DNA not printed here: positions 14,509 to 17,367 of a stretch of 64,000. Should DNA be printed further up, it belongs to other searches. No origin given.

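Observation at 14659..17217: An 852-aa cytoplasmic HEAT-repeat + VWA protein is translationally coupled between fliR and flhB inside the flagellar export-gate operon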

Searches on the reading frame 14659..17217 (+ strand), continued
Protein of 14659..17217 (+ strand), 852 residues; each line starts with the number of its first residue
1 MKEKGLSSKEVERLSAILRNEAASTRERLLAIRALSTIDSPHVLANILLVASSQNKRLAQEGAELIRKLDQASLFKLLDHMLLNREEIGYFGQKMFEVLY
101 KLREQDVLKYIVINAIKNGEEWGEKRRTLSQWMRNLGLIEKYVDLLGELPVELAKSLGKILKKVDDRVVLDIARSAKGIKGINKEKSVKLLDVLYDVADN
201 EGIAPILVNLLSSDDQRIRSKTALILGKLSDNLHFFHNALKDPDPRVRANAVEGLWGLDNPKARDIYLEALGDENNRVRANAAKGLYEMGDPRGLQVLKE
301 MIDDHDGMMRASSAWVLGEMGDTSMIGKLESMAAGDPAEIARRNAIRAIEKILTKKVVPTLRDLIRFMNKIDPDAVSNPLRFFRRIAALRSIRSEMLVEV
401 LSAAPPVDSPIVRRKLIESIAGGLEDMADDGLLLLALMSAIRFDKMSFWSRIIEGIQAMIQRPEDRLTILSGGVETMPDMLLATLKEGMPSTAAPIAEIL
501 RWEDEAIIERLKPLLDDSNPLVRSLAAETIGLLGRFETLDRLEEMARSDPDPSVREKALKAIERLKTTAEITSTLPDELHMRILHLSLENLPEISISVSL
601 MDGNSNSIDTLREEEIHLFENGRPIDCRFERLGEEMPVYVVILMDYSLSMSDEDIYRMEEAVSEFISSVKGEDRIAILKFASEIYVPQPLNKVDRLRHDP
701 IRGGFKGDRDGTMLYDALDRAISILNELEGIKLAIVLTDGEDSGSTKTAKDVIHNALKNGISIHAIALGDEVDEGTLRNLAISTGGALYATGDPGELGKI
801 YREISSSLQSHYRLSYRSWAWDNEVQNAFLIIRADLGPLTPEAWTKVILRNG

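Call 26: find_homologous_proteins(query=A1, max_evalue=1e-20)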
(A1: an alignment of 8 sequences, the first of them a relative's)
Query A1 (8 sequences) (852 aa, profile of the alignment): 83 proteins with E <= 1e-20 among 8000 candidates.
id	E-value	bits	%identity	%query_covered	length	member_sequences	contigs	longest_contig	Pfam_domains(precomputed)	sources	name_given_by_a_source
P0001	0.0e+0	1410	100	100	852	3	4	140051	PF13768.13,PF12717.14,PF00514.30,PF00092.35,PF02985.29,PF03130.23,PF13519.13,PF13513.13,PF13646.13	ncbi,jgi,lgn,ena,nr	ncbi:HEAT repeat domain-containing protein [Candidatus Poribacteria bacterium]|nr:HEAT repeat domain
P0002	0.0e+0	1410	88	100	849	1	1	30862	PF13768.13,PF12717.14,PF00514.30,PF00092.35,PF02985.29,PF03130.23,PF13519.13,PF13513.13,PF13646.13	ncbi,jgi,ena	-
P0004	0.0e+0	1354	68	99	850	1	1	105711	PF13768.13,PF12717.14,PF00514.30,PF00092.35,PF02985.29,PF03130.23,PF13519.13,PF13513.13,PF13646.13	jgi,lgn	jgi:VWFA-related protein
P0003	0.0e+0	1320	83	92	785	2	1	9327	PF13768.13,PF12717.14,PF00092.35,PF02985.29,PF03130.23,PF13519.13,PF13513.13,PF13646.13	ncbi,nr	ncbi:TPA: VWA domain-containing protein [Candidatus Poribacteria bacterium]|nr:VWA domain-containing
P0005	0.0e+0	1309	44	99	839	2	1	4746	PF13768.13,PF12717.14,PF00514.30,PF00092.35,PF02985.29,PF03130.23,PF13519.13,PF13513.13,PF13646.13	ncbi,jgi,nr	ncbi:hypothetical protein DRP77_07365 [Candidatus Poribacteria bacterium]|nr:MAG: hypothetical prote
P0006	0.0e+0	1284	42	99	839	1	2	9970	PF13768.13,PF00514.30,PF00092.35,PF02985.29,PF03130.23,PF13519.13,PF13513.13,PF13646.13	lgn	-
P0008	0.0e+0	1170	30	95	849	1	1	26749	PF13768.13,PF12717.14,PF00514.30,PF02985.29,PF03130.23,PF13519.13,PF13513.13,PF13646.13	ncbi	-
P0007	0.0e+0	1159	28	95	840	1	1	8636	PF13768.13,PF12717.14,PF00092.35,PF02985.29,PF03130.23,PF13519.13,PF13513.13,PF01602.27,PF13646.13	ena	-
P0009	2.6e-139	484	37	42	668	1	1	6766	PF12717.14,PF00514.30,PF02985.29,PF03130.23,PF13646.13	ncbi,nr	ncbi:MAG: HEAT repeat domain-containing protein, partial [Candidatus Poribacteria bacterium]|nr:HEAT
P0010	2.8e-68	249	23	59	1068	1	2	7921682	PF23271.2,PF12717.14,PF00514.30,PF24714.2,PF12755.14,PF02985.29,PF11838.15,PF01602.27,PF14663.12,PF25767.2,PF21581.4,PF11791.15,PF01347.29,PF25757.2,PF25786.1,PF03130.23,PF20168.5,PF13513.13,PF13646.13,PF25151.2,PF23227.2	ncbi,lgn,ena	ncbi:MAG: HEAT repeat domain-containing protein [Blastocatellia bacterium]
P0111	2.2e-60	223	38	18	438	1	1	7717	PF21581.4,PF12717.14,PF00514.30,PF01347.29,PF02985.29,PF03130.23,PF20168.5,PF13513.13,PF01602.27,PF13646.13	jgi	-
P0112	7.2e-60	221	37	17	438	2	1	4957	PF21581.4,PF12717.14,PF00514.30,PF12755.14,PF02985.29,PF22956.3,PF03130.23,PF20168.5,PF13513.13,PF01602.27,PF13646.13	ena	-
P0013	3.2e-54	203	39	19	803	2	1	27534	PF25060.1,PF22646.3,PF13414.13,PF13374.13,PF21581.4,PF00515.35,PF13424.13,PF13513.13,PF13646.13,PF07719.24,PF13174.13,PF12717.14,PF13431.13,PF23914.2,PF00514.30,PF02985.29,PF13176.13,PF13428.13,PF01602.27,PF14559.13,PF13371.13,PF03130.23,PF12895.14,PF20168.5,PF13432.13,PF13181.13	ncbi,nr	ncbi:HEAT repeat domain-containing protein [Candidatus Ozemobacteraceae bacterium]|nr:HEAT repeat do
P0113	3.7e-54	202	37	16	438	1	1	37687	PF21581.4,PF12717.14,PF13251.13,PF02985.29,PF11838.15,PF03130.23,PF20168.5,PF13513.13,PF01602.27,PF13646.13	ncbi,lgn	-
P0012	1.5e-53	200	32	27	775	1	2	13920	PF25060.1,PF22646.3,PF13414.13,PF13374.13,PF21581.4,PF25786.1,PF00515.35,PF13424.13,PF13513.13,PF13646.13,PF07719.24,PF13174.13,PF12717.14,PF13431.13,PF23914.2,PF00514.30,PF02985.29,PF22956.3,PF13176.13,PF13428.13,PF01602.27,PF25064.2,PF14559.13,PF13371.13,PF03130.23,PF12895.14,PF20168.5,PF13432.13,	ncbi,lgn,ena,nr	ncbi:MAG: putative phycocyanin operon protein Z [bacterium ADurb.Bin374]|nr:MAG: putative phycocyani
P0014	7.5e-52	195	27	39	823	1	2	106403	PF13414.13,PF12569.15,PF13374.13,PF21581.4,PF00515.35,PF13424.13,PF13513.13,PF13646.13,PF14561.13,PF07719.24,PF13174.13,PF12717.14,PF25063.1,PF13431.13,PF23914.2,PF00514.30,PF02985.29,PF13176.13,PF13428.13,PF01602.27,PF25780.2,PF14559.13,PF13371.13,PF03130.23,PF12895.14,PF21033.5,PF13432.13,PF13181.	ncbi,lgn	ncbi:MAG: hypothetical protein Kow0029_18630 [Candidatus Rifleibacteriota bacterium]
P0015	7.8e-51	191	28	39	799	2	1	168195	PF13414.13,PF13374.13,PF21581.4,PF00515.35,PF13424.13,PF13513.13,PF13646.13,PF07719.24,PF13174.13,PF12717.14,PF25063.1,PF13431.13,PF00514.30,PF02985.29,PF13176.13,PF13428.13,PF01602.27,PF14559.13,PF03130.23,PF12895.14,PF21033.5,PF13432.13,PF13181.13,PF23227.2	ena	-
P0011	8.4e-50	188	39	10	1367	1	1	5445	PF12717.14,PF01435.25,PF00514.30,PF22646.3,PF02985.29,PF05569.18,PF01602.27,PF21581.4,PF25786.1,PF03130.23,PF27207.1,PF13513.13,PF13646.13,PF23227.2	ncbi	-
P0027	2.9e-44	170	30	18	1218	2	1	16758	PF12717.14,PF00514.30,PF22646.3,PF02985.29,PF22956.3,PF24492.2,PF01602.27,PF21581.4,PF25786.1,PF03130.23,PF27207.1,PF20168.5,PF13513.13,PF13646.13,PF23227.2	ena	-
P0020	5.5e-44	169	24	42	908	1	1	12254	PF23271.2,PF12717.14,PF00514.30,PF10363.16,PF24714.2,PF12755.14,PF02985.29,PF11865.15,PF14668.12,PF01602.27,PF12765.14,PF21581.4,PF03130.23,PF20168.5,PF13513.13,PF13646.13,PF23227.2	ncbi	-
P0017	3.0e-42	163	30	14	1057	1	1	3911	PF21581.4,PF12717.14,PF00514.30,PF24714.2,PF12755.14,PF25786.1,PF02985.29,PF03130.23,PF13513.13,PF13646.13,PF25767.2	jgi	-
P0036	4.4e-42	162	25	45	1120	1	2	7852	PF23271.2,PF12717.14,PF00514.30,PF26715.1,PF10363.16,PF24714.2,PF12755.14,PF02985.29,PF24492.2,PF01602.27,PF25767.2,PF21581.4,PF25786.1,PF03130.23,PF05729.19,PF13513.13,PF13646.13,PF23227.2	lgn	-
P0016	3.7e-40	156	37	22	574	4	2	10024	PF02985.29,PF13646.13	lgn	-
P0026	7.6e-39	152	35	14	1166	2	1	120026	PF12717.14,PF02985.29,PF03130.23,PF13513.13,PF13646.13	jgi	-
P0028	1.4e-38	151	34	14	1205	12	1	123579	PF12717.14,PF02985.29,PF03130.23,PF13513.13,PF13646.13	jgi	-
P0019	3.7e-38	149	30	26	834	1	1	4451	PF12717.14,PF10363.16,PF02985.29,PF03130.23,PF13513.13,PF13646.13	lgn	-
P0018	9.5e-38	148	27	29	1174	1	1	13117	PF12717.14,PF00514.30,PF10363.16,PF24714.2,PF12755.14,PF02985.29,PF01602.27,PF14663.12,PF25780.2,PF21581.4,PF01347.29,PF13251.13,PF03130.23,PF20168.5,PF13513.13,PF13646.13,PF23227.2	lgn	-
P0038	2.2e-37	147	25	27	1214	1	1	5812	PF21581.4,PF12717.14,PF00514.30,PF02985.29,PF11838.15,PF03130.23,PF20168.5,PF13513.13,PF25780.2,PF13646.13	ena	-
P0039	3.7e-36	143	32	14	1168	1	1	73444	PF23271.2,PF12717.14,PF00514.30,PF24714.2,PF12755.14,PF02985.29,PF24492.2,PF01602.27,PF14663.12,PF25767.2,PF05004.20,PF21581.4,PF11791.15,PF01347.29,PF25786.1,PF03130.23,PF13513.13,PF13646.13,PF23227.2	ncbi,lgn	-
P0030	5.7e-36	142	29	17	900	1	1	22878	PF21581.4,PF12717.14,PF00514.30,PF01347.29,PF02985.29,PF11838.15,PF03130.23,PF13513.13,PF01602.27,PF13646.13,PF23227.2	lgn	-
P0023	7.0e-36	142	36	21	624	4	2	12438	PF12717.14,PF02985.29,PF13513.13,PF13646.13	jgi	jgi:HEAT repeat protein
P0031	1.0e-35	141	32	25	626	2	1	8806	PF12717.14,PF00514.30,PF02985.29,PF13513.13,PF13646.13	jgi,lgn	jgi:HEAT repeat protein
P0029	1.3e-35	141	33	21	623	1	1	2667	PF12717.14,PF00514.30,PF02985.29,PF13513.13,PF13646.13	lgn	-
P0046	1.8e-35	141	27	29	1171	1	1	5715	PF12717.14,PF00514.30,PF10363.16,PF24714.2,PF12755.14,PF02985.29,PF01602.27,PF12765.14,PF21581.4,PF01347.29,PF13251.13,PF03130.23,PF20168.5,PF13513.13,PF13646.13,PF23227.2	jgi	-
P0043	3.3e-35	140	24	21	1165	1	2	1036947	PF12717.14,PF00514.30,PF01347.29,PF22646.3,PF25786.1,PF02985.29,PF05569.18,PF03130.23,PF13513.13,PF01602.27,PF13646.13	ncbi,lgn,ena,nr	ncbi:MAG: HEAT repeat domain-containing protein [Rhodothermales bacterium]|nr:HEAT repeat domain-con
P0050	4.8e-35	139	32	13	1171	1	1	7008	PF12717.14,PF00514.30,PF10363.16,PF24714.2,PF12755.14,PF02985.29,PF01602.27,PF12765.14,PF21581.4,PF25786.1,PF03130.23,PF20168.5,PF13513.13,PF13646.13,PF23227.2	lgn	-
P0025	1.2e-34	138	28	27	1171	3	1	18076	PF21581.4,PF12717.14,PF00514.30,PF24714.2,PF13251.13,PF02985.29,PF03130.23,PF20168.5,PF13513.13,PF01602.27,PF13646.13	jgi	jgi:HEAT repeat protein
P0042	1.3e-34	138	34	22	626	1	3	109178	PF12717.14,PF00514.30,PF02985.29,PF13513.13,PF13646.13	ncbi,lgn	-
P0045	3.1e-34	136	23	43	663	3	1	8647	PF23271.2,PF12717.14,PF00514.30,PF24714.2,PF12755.14,PF02985.29,PF11838.15,PF01602.27,PF25767.2,PF21581.4,PF03130.23,PF27207.1,PF13513.13,PF13646.13,PF23227.2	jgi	jgi:HEAT repeat protein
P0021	3.3e-34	136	38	20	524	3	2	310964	PF21581.4,PF12717.14,PF10363.16,PF12755.14,PF02985.29,PF03130.23,PF13513.13,PF13646.13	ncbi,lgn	ncbi:MAG: HEAT repeat domain-containing protein [Candidatus Wallbacteria bacterium]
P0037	5.0e-34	136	26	24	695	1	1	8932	PF12717.14,PF00514.30,PF25786.1,PF02985.29,PF03130.23,PF13513.13,PF01602.27,PF13646.13,PF23227.2,PF25767.2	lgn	-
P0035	7.6e-34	135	31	22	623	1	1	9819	PF12717.14,PF00514.30,PF12755.14,PF02985.29,PF03130.23,PF20168.5,PF13513.13,PF13646.13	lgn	-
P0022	3.3e-33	133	29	25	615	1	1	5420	PF12717.14,PF02985.29,PF13513.13,PF13646.13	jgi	jgi:HEAT repeat protein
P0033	3.9e-33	133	31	18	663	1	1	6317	PF23271.2,PF12717.14,PF00514.30,PF24714.2,PF12755.14,PF02985.29,PF11838.15,PF01602.27,PF21581.4,PF03130.23,PF13513.13,PF13646.13,PF23227.2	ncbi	-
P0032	4.2e-33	133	31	31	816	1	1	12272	PF12717.14,PF02985.29,PF03130.23,PF27207.1,PF13513.13,PF13646.13,PF23227.2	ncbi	-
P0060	5.2e-33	132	30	24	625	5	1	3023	PF12717.14,PF00514.30,PF02985.29,PF13513.13,PF13646.13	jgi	jgi:HEAT repeat protein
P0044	2.2e-32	130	29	18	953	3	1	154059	PF21581.4,PF12717.14,PF00514.30,PF01347.29,PF25786.1,PF02985.29,PF03130.23,PF20168.5,PF13513.13,PF01602.27,PF13646.13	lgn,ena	-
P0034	3.9e-32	129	41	24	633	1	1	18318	PF12717.14,PF00514.30,PF02985.29,PF13513.13,PF13646.13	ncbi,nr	ncbi:MAG: HEAT repeat domain-containing protein [Planctomycetes bacterium]|nr:HEAT repeat domain-con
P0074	7.3e-32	129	35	18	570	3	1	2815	PF00514.30,PF01347.29,PF02985.29,PF03130.23,PF13646.13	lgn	-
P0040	1.2e-31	128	28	26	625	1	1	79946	PF12717.14,PF00514.30,PF02985.29,PF13513.13,PF13646.13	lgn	-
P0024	1.7e-31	127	30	32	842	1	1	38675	PF12717.14,PF00514.30,PF02985.29,PF03130.23,PF13513.13,PF13646.13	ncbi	-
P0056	7.6e-31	125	25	18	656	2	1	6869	PF21581.4,PF12717.14,PF00514.30,PF24714.2,PF02985.29,PF03130.23,PF13513.13,PF01602.27,PF13646.13,PF23227.2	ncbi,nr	ncbi:MAG TPA: HEAT repeat domain-containing protein [Thermodesulfovibrionales bacterium]|nr:HEAT rep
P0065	3.1e-30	123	43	8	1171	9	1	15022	PF21581.4,PF12717.14,PF00514.30,PF02985.29,PF03130.23,PF13513.13,PF01602.27,PF13646.13,PF23227.2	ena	-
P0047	5.8e-30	122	35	10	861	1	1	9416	PF21581.4,PF12717.14,PF00514.30,PF02985.29,PF11838.15,PF03130.23,PF13513.13,PF01602.27,PF13646.13,PF23227.2,PF12765.14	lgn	-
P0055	3.4e-29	120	27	18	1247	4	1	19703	PF21581.4,PF23271.2,PF12717.14,PF02985.29,PF22956.3,PF03130.23,PF20168.5,PF13513.13,PF01602.27,PF13646.13,PF23227.2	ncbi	-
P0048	3.5e-29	120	28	20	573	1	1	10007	PF12717.14,PF00514.30,PF02985.29,PF03130.23,PF13513.13,PF13646.13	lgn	-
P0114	4.3e-29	119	29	19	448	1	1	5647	PF12717.14,PF00514.30,PF02985.29,PF03130.23,PF13513.13,PF01602.27,PF13646.13,PF23227.2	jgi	jgi:HEAT repeat protein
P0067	5.4e-29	119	31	16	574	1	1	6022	PF21581.4,PF12717.14,PF00514.30,PF24714.2,PF22646.3,PF25786.1,PF02985.29,PF03130.23,PF13513.13,PF13646.13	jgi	-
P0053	1.4e-28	118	29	27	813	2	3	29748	PF21581.4,PF12717.14,PF00514.30,PF12755.14,PF02985.29,PF03130.23,PF13513.13,PF13646.13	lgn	-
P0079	1.6e-28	118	24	30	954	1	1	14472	PF12717.14,PF00514.30,PF24714.2,PF12755.14,PF13414.13,PF02985.29,PF11838.15,PF18991.6,PF01602.27,PF12765.14,PF13374.13,PF21581.4,PF01347.29,PF00515.35,PF03130.23,PF13513.13,PF13181.13,PF13646.13,PF25151.2,PF11698.15,PF07719.24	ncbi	-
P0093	3.2e-28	117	22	41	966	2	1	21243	PF12717.14,PF00514.30,PF24714.2,PF12755.14,PF13414.13,PF02985.29,PF11838.15,PF01602.27,PF16416.12,PF21581.4,PF01347.29,PF00515.35,PF03130.23,PF20168.5,PF13513.13,PF13646.13,PF23227.2,PF11698.15,PF07719.24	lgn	-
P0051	6.9e-28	115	28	27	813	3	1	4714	PF21581.4,PF12717.14,PF00514.30,PF12755.14,PF02985.29,PF03130.23,PF13513.13,PF14663.12,PF13646.13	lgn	-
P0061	5.4e-27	112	32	13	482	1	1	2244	PF12717.14,PF00514.30,PF02985.29,PF13513.13,PF13646.13,PF23227.2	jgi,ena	-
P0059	9.8e-26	108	33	19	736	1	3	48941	PF12717.14,PF13431.13,PF23914.2,PF00514.30,PF13414.13,PF02985.29,PF13428.13,PF01602.27,PF21581.4,PF14559.13,PF00515.35,PF12895.14,PF13424.13,PF20168.5,PF13513.13,PF13181.13,PF13646.13,PF23227.2,PF07719.24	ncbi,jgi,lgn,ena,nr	ncbi:MAG TPA: HEAT repeat domain-containing protein [Candidatus Ozemobacteraceae bacterium]|nr:HEAT 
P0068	1.1e-25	108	39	10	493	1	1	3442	PF12717.14,PF00514.30,PF02985.29,PF03130.23,PF13513.13,PF01602.27,PF13646.13,PF23227.2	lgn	-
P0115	1.3e-25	108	26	19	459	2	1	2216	PF12717.14,PF00514.30,PF12755.14,PF02985.29,PF11838.15,PF03130.23,PF13513.13,PF01602.27,PF13646.13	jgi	jgi:HEAT repeat protein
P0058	1.4e-25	108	34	20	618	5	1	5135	PF12717.14,PF00514.30,PF02985.29,PF20168.5,PF13513.13,PF13646.13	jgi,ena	jgi:HEAT repeat protein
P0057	2.2e-25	107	33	18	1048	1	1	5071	PF12717.14,PF00514.30,PF26715.1,PF02985.29,PF24492.2,PF01602.27,PF01442.24,PF03130.23,PF20168.5,PF13513.13,PF13646.13,PF23227.2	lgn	-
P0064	4.7e-25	106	25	42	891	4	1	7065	PF00514.30,PF02985.29,PF03130.23,PF20168.5,PF13513.13,PF13646.13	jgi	jgi:HEAT repeat protein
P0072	3.9e-24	103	22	40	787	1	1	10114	PF21581.4,PF12717.14,PF02985.29,PF11838.15,PF13513.13,PF01602.27,PF13646.13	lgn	-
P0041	6.2e-24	102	24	22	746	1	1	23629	PF00514.30,PF02985.29,PF11838.15,PF03130.23,PF13513.13,PF13646.13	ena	-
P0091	1.0e-23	102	29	17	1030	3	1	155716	PF02985.29,PF13513.13,PF13646.13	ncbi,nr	ncbi:MAG: hypothetical protein GX442_17175 [Candidatus Riflebacteria bacterium]|nr:hypothetical prot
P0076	1.4e-23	101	25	43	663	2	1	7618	PF23271.2,PF12717.14,PF00514.30,PF24714.2,PF12755.14,PF02985.29,PF25767.2,PF21581.4,PF03130.23,PF27207.1,PF13513.13,PF13646.13,PF23227.2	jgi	-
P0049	1.7e-23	101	33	16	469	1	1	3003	PF12717.14,PF02985.29,PF03130.23,PF13513.13,PF13646.13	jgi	-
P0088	5.1e-23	99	29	14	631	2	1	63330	PF12717.14,PF02985.29,PF03130.23,PF13513.13,PF13646.13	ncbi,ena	-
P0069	5.9e-23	99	25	47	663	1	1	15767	PF21581.4,PF23271.2,PF12717.14,PF00514.30,PF12755.14,PF02985.29,PF03130.23,PF13513.13,PF13646.13,PF25767.2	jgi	-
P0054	8.1e-23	99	24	44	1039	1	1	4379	PF12717.14,PF00514.30,PF12755.14,PF02985.29,PF24492.2,PF01602.27,PF21581.4,PF03130.23,PF20168.5,PF13513.13,PF13646.13,PF23227.2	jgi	jgi:HEAT repeat protein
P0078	9.4e-23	98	30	18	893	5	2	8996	PF12755.14,PF02985.29,PF03130.23,PF13513.13,PF13646.13,PF07690.22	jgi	-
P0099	9.5e-23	98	25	16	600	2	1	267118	PF12717.14,PF00514.30,PF22646.3,PF02985.29,PF01602.27,PF21581.4,PF28344.1,PF03130.23,PF20168.5,PF13513.13,PF13646.13,PF23227.2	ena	-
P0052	1.1e-22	98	26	25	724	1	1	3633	PF13431.13,PF23914.2,PF00514.30,PF13414.13,PF02985.29,PF13428.13,PF14559.13,PF13371.13,PF00515.35,PF03130.23,PF12895.14,PF13424.13,PF13432.13,PF13513.13,PF13181.13,PF13646.13,PF14561.13,PF07719.24,PF13174.13,PF20308.5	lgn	-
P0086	1.7e-21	94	30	11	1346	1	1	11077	PF21581.4,PF12717.14,PF00514.30,PF01347.29,PF02985.29,PF11838.15,PF03130.23,PF13513.13,PF01602.27,PF25780.2,PF13646.13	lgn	-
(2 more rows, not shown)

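Call 28: find_encoding_contigs(protein=P0009, flank=8000, max_places=2)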
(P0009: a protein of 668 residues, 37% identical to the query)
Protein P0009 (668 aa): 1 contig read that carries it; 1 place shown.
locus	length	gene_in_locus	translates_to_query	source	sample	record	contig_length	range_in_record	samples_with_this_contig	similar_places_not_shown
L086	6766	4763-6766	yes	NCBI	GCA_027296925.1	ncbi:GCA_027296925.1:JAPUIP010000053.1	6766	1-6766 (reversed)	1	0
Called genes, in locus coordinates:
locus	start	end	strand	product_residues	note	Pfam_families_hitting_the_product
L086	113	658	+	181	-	PF03748:FliL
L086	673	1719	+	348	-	PF02154:FliM, PF01052:FliMN_C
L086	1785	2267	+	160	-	PF01052:FliMN_C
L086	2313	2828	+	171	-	PF04347:FliO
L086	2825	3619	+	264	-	PF00813:FliP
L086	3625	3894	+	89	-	PF01313:Bac_export_3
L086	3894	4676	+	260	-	PF01311:Bac_export_1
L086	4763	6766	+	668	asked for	PF00514:Arm (faint), PF02985:HEAT (faint), PF03130:HEAT_PBS (faint), PF12717:Cnd1 (faint), PF13646:HEAT_2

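Call 29: find_encoding_contigs(protein=P0010, flank=8000, max_places=1)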
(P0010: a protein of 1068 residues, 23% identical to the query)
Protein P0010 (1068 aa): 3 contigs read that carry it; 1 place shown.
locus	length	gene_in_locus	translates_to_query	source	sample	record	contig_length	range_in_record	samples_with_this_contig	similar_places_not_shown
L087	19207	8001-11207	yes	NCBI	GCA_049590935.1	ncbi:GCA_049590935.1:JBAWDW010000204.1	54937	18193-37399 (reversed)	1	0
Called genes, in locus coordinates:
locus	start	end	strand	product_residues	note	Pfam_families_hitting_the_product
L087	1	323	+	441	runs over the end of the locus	PF00275:EPSP_synthase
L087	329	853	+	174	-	PF13238:AAA_18, PF13671:AAA_33, PF01202:SKI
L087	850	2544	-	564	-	PF05833:NFACT_N, PF05670:NFACT-R_1, PF18297:NFACT-R_2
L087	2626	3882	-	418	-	PF06271:RDD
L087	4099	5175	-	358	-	PF00154:RecA_N, PF08423:Rad51, PF06745:ATPase (faint), PF27531:MT3502_N (weak), PF21096:RecA_C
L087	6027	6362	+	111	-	-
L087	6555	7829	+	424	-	PF21269:TreT_GT1, PF00534:Glycos_transf_1, PF13692:Glyco_trans_1_4, PF20706:GT4-conflict (weak)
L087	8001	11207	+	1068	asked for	PF01347:TPR_Vitellogenin (faint), PF25151:TPR_Trm732_C (faint), PF25767:ARM_TBCD_2nd (faint), PF01602:Adaptin_N (faint), PF13646:HEAT_2, PF13646:HEAT_2, PF13646:HEAT_2, PF13646:HEAT_2, +16 more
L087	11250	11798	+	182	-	-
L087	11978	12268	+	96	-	-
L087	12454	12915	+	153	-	PF00717:Peptidase_S24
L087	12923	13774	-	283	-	PF02673:BacA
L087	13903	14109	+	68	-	-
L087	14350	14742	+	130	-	-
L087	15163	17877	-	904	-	PF12704:MacB_PCD, PF02687:FtsX, PF12704:MacB_PCD, PF02687:FtsX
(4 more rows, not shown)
